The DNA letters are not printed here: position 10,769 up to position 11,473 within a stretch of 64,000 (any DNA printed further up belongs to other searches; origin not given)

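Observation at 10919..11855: Twin stand-alone degenerate GGDEF proteins keeping a correctly spaced RxxD I-site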

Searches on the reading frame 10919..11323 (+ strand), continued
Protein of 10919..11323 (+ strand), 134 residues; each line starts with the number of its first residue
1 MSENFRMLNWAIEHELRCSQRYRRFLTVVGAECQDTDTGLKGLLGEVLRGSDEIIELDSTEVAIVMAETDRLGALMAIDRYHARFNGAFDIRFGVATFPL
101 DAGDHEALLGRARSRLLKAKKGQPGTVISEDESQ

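Call 87: find_encoding_contigs(protein=P0176, flank=5000, max_places=2)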
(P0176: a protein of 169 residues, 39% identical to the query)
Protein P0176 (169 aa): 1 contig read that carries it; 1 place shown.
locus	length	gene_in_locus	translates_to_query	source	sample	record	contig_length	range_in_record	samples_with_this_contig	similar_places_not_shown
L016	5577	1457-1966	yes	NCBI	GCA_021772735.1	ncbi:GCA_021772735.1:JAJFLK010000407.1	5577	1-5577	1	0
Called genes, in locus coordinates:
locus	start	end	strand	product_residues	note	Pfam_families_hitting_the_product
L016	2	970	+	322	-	?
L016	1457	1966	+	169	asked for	-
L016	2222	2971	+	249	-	PF02563:Poly_export, PF10531:SLBB, PF22461:SLBB_2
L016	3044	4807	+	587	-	PF02706:Wzz (weak)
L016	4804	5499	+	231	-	PF10609:ParA, PF13614:AAA_31 (weak)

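Call 88: find_encoding_contigs(protein=P0181, flank=5000, max_places=2)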
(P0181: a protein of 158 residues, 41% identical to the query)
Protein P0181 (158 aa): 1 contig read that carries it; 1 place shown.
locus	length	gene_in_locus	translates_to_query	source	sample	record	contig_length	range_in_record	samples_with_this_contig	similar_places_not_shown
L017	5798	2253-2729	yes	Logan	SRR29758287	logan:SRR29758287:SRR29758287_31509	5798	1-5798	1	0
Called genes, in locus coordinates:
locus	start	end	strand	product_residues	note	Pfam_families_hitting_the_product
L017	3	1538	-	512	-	?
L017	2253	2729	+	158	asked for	-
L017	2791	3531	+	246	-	PF02563:Poly_export, PF10531:SLBB, PF22461:SLBB_2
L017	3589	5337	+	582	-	PF13807:GNVR (weak)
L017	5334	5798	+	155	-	?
